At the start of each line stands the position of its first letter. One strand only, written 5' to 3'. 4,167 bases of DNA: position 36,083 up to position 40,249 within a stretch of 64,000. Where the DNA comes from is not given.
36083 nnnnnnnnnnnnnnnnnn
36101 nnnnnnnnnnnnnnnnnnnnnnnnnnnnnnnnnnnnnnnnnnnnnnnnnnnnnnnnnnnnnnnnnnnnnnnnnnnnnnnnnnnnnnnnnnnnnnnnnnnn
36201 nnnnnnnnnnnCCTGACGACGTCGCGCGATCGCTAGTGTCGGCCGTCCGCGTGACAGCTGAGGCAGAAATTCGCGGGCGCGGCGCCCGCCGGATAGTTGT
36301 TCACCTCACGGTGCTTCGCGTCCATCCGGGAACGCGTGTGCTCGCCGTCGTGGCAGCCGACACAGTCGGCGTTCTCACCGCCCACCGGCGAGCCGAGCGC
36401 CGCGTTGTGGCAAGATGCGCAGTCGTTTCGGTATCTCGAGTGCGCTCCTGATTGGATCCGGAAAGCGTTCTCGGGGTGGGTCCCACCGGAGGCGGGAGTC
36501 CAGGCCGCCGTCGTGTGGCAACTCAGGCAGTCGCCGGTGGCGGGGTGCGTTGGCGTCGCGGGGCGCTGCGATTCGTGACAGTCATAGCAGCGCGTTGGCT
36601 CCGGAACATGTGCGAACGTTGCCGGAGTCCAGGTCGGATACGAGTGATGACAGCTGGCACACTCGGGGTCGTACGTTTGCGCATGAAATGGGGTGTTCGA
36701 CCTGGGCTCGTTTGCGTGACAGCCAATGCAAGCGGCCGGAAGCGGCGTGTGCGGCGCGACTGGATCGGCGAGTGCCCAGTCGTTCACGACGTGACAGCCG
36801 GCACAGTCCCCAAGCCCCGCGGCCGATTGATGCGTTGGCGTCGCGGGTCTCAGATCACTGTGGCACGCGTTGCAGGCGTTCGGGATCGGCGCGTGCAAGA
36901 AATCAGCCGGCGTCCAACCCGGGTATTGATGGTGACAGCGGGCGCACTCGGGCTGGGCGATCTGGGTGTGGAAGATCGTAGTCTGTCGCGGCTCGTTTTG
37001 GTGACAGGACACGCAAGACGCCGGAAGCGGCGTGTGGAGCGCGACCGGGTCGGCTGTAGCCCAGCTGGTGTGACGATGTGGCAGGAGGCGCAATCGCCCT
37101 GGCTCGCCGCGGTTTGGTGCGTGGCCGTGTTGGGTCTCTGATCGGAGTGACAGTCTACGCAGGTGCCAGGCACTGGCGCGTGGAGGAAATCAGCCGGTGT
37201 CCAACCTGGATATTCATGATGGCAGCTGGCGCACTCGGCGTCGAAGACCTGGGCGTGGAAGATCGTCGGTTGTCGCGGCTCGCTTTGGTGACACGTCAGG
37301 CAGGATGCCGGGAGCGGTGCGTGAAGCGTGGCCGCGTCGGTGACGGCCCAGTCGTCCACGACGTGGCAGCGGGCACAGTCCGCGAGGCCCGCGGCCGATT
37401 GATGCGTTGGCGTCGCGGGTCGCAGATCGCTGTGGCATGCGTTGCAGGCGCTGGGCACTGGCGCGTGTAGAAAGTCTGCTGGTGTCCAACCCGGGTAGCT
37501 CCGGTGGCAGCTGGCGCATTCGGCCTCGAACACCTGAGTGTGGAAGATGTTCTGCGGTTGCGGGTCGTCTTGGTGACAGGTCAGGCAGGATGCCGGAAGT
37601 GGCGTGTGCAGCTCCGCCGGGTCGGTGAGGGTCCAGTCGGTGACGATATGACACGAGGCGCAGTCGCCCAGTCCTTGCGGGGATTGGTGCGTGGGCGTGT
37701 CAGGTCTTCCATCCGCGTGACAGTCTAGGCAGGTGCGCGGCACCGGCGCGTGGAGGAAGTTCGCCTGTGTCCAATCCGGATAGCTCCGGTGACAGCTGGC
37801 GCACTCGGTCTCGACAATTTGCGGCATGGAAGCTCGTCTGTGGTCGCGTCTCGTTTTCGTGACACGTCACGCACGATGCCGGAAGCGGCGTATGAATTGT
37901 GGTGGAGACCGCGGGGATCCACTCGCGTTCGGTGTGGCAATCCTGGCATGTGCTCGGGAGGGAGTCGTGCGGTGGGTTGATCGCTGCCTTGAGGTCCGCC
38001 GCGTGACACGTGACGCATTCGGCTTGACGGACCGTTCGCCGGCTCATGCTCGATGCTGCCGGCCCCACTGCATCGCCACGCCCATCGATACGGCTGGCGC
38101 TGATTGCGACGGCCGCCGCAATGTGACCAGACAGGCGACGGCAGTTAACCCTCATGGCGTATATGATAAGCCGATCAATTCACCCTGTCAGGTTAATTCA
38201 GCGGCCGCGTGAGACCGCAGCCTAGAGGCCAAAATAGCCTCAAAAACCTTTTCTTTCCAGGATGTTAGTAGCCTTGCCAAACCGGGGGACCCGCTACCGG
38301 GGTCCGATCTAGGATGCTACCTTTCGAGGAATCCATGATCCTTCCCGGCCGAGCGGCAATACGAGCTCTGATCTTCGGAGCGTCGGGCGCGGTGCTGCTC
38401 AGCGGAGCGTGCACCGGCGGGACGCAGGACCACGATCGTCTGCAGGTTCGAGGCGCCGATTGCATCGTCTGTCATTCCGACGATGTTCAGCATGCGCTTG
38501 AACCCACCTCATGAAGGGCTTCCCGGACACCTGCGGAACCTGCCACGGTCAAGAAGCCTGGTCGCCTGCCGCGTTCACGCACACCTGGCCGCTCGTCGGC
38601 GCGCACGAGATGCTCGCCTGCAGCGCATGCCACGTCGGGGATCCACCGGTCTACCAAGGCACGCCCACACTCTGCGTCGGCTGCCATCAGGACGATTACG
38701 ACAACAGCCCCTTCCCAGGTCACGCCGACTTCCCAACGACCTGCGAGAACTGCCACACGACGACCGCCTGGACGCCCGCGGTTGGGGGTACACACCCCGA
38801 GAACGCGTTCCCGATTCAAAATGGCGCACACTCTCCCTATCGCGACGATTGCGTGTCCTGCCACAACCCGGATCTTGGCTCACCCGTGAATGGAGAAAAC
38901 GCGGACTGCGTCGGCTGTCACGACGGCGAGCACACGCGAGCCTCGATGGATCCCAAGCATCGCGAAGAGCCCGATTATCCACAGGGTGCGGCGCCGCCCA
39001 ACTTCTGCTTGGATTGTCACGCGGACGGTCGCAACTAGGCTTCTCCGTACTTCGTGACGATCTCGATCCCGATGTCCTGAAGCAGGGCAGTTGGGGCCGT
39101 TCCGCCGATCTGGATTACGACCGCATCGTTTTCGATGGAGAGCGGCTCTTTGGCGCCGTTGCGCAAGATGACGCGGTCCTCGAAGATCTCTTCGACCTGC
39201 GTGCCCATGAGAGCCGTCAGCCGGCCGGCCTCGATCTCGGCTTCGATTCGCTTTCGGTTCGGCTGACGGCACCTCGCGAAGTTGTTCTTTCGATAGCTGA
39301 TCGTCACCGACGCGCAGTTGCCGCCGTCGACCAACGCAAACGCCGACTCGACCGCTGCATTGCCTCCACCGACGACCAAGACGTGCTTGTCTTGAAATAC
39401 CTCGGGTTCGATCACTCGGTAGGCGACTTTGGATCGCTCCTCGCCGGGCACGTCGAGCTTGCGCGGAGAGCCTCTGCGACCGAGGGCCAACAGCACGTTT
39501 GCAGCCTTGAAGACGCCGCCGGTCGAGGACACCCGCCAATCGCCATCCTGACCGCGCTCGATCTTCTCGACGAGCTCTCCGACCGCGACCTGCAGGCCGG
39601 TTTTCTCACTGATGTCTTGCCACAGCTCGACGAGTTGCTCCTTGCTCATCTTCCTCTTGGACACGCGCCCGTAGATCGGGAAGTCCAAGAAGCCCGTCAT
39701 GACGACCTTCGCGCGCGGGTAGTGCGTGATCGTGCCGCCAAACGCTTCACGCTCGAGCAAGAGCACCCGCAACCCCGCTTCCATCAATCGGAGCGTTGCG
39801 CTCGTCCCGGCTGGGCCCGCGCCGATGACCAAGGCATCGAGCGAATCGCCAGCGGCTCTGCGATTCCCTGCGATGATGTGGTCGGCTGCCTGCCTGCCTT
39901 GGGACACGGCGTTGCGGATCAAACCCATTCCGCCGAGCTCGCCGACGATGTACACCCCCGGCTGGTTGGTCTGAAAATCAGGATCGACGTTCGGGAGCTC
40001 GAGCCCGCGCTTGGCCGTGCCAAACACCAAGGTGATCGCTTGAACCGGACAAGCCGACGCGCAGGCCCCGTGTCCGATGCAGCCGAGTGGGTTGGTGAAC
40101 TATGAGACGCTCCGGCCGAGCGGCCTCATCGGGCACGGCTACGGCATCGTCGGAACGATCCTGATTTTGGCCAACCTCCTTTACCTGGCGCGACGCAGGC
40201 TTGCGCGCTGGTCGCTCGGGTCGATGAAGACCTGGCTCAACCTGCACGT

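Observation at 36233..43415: Multihaem cytochrome, membrane and beta-barrel cluster: candidate trans-envelope electron conduit (47 CxxCH motifs in ~7 kb)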

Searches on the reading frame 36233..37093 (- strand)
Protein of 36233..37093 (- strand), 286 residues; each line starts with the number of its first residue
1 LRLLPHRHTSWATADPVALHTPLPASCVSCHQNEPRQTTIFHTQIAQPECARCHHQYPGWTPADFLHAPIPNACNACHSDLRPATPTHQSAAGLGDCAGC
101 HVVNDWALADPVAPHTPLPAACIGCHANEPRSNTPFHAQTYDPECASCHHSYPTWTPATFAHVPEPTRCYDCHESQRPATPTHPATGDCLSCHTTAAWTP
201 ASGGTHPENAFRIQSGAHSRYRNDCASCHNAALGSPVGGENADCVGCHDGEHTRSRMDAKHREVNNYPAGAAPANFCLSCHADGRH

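Call 6: search_protein_families(library=pfam, proteins=[window:36233-37093:-], max_evalue=0.01)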
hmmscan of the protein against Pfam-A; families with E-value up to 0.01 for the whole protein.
window:36233-37093:- (286 aa): 5 families
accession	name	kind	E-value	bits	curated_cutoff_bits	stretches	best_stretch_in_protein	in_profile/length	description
PF14537.11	Cytochrom_c3_2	-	2e-14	54.3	25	2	162-197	2-37/79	Cytochrome c3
PF09699.15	Paired_CXXCH_1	-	9.5e-13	48.1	20.6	0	42-81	1-39/41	Doubled CXXCH motif (Paired_CXXCH_1)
PF14522.11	Cytochrome_C7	-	3e-12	46.6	24.8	1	135-194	6-67/67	Cytochrome c7 and related cytochrome c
PF02085.21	Cytochrom_CIII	-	1.2e-10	42.1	22.9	2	67-149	25-101/101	Class III cytochrome C family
PF22113.1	Mtrc-MtrF_II-IV_dom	-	5.1e-07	29.8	30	1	72-232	7-166/176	Outer membrane cytochrome MtrC/MtrF-like, domains II/IV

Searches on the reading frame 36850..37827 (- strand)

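Call 6: search_protein_families(library=pfam, proteins=[window:36850-37827:-], max_evalue=0.01)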
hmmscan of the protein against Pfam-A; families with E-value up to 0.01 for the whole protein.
window:36850-37827:- (325 aa): 6 families
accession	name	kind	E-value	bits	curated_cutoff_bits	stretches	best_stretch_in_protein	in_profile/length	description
PF09699.15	Paired_CXXCH_1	-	9.6e-20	70.4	20.6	4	5-40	5-39/41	Doubled CXXCH motif (Paired_CXXCH_1)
PF14537.11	Cytochrom_c3_2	-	2.1e-11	44.6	25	0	216-251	2-34/79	Cytochrome c3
PF14522.11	Cytochrome_C7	-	6.7e-10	39.1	24.8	0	95-155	7-66/67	Cytochrome c7 and related cytochrome c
PF22113.1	Mtrc-MtrF_II-IV_dom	-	5.9e-09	36.1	30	0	222-271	8-55/176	Outer membrane cytochrome MtrC/MtrF-like, domains II/IV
PF02085.21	Cytochrom_CIII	-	2.1e-08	34.9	22.9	1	121-186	28-88/101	Class III cytochrome C family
PF16866.11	PHD_4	-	2.2e-05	24.7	30.6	0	28-60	2-34/65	PHD-finger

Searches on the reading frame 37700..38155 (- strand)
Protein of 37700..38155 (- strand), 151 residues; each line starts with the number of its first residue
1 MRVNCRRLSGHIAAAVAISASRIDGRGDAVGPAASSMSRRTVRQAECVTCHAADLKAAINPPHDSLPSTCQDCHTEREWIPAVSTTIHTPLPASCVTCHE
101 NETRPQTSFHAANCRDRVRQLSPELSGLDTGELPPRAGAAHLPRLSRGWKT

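Call 6: search_protein_families(library=pfam, proteins=[window:37700-38155:-], max_evalue=0.01)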
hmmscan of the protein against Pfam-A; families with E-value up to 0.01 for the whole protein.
window:37700-38155:- (151 aa): 5 families
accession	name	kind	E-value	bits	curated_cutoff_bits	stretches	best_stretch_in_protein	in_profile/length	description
PF02085.21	Cytochrom_CIII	-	3.9e-06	27.6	22.9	1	41-115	27-98/101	Class III cytochrome C family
PF22113.1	Mtrc-MtrF_II-IV_dom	-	0.0002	21.4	30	1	39-78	1-39/176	Outer membrane cytochrome MtrC/MtrF-like, domains II/IV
PF14522.11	Cytochrome_C7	-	0.0011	19.2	24.8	0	43-100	12-67/67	Cytochrome c7 and related cytochrome c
PF09699.15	Paired_CXXCH_1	-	0.0022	18.1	20.6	0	42-76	4-38/41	Doubled CXXCH motif (Paired_CXXCH_1)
PF14537.11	Cytochrom_c3_2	-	0.0026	18.6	25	0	63-107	2-41/79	Cytochrome c3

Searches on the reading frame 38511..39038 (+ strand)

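Call 6: search_protein_families(library=pfam, proteins=[window:38511-39038:+], max_evalue=0.01)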
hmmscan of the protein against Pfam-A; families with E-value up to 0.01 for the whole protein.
window:38511-39038:+ (175 aa): 5 families
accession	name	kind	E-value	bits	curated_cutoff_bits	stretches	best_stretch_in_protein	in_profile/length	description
PF14522.11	Cytochrome_C7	-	3.8e-11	43.1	24.8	2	7-60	15-67/67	Cytochrome c7 and related cytochrome c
PF14537.11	Cytochrom_c3_2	-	8.6e-08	33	25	1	107-171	2-65/79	Cytochrome c3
PF09699.15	Paired_CXXCH_1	-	2e-07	31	20.6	0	107-140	1-39/41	Doubled CXXCH motif (Paired_CXXCH_1)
PF22113.1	Mtrc-MtrF_II-IV_dom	-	0.00018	21.5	30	0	6-120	7-129/176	Outer membrane cytochrome MtrC/MtrF-like, domains II/IV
PF02085.21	Cytochrom_CIII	-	0.00021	22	22.9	0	105-172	26-84/101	Class III cytochrome C family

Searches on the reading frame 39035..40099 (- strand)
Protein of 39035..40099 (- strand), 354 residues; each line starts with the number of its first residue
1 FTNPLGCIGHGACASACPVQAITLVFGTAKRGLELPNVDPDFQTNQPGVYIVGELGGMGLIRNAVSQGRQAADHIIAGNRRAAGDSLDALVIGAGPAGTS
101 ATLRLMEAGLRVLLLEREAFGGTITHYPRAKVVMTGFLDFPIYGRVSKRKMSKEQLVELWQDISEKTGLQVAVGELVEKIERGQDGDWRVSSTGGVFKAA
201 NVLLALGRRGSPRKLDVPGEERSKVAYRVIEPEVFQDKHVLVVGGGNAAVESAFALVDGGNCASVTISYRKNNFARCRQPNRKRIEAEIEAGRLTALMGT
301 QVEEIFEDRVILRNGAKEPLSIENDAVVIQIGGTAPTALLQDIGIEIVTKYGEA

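Call 6: search_protein_families(library=pfam, proteins=[window:39035-40099:-], max_evalue=0.01)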
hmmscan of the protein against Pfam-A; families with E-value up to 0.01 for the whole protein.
window:39035-40099:- (354 aa): 19 families
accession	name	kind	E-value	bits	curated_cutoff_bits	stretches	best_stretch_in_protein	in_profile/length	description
PF13738.12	Pyr_redox_3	-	5.7e-36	124.7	30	1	90-346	1-280/305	Pyridine nucleotide-disulphide oxidoreductase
PF07992.20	Pyr_redox_2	-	7.7e-28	98.2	26.1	1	88-347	2-251/291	Pyridine nucleotide-disulphide oxidoreductase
PF03486.20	HI0933_like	-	7.8e-09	35.8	50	1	88-118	2-32/244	HI0933-like protein Rossmann domain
PF01266.30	DAO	-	5.6e-08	33.1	27.9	1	88-170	1-81/353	FAD dependent oxidoreductase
PF00890.30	FAD_binding_2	-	4.1e-07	30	20.4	1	88-123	1-37/414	FAD binding domain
PF00070.33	Pyr_redox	-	4.4e-07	30.8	22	1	239-306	1-67/82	Pyridine nucleotide-disulphide oxidoreductase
PF01494.25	FAD_binding_3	-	5.6e-06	26.2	22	1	88-134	3-46/349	FAD binding domain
PF13241.12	NAD_binding_7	-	1.7e-05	25.8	22.1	0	235-268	5-36/104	Putative NAD(P)-binding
PF12831.13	FAD_oxidored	-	1.7e-05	24.7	27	1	88-131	1-45/416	FAD dependent oxidoreductase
PF13454.12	NAD_binding_9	-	2.4e-05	24.8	21.8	0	91-128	2-43/155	FAD-NAD(P)-binding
PF13450.12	NAD_binding_8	-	8.9e-05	23.1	21.9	1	91-131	1-42/68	NAD(P)-binding Rossmann-like domain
PF01134.28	GIDA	-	0.00047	19.8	22.1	1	89-116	2-29/391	Glucose inhibited division protein A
PF01946.23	Thi4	-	0.0013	18.5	26.2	1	88-123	19-56/235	Thi4 family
PF01593.30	Amino_oxidase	-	0.0014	18.5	19.8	0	161-218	208-266/443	Flavin containing amine oxidoreductase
PF01488.26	Shikimate_DH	-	0.0016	19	24.3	0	234-294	9-66/138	Shikimate / quinate 5-dehydrogenase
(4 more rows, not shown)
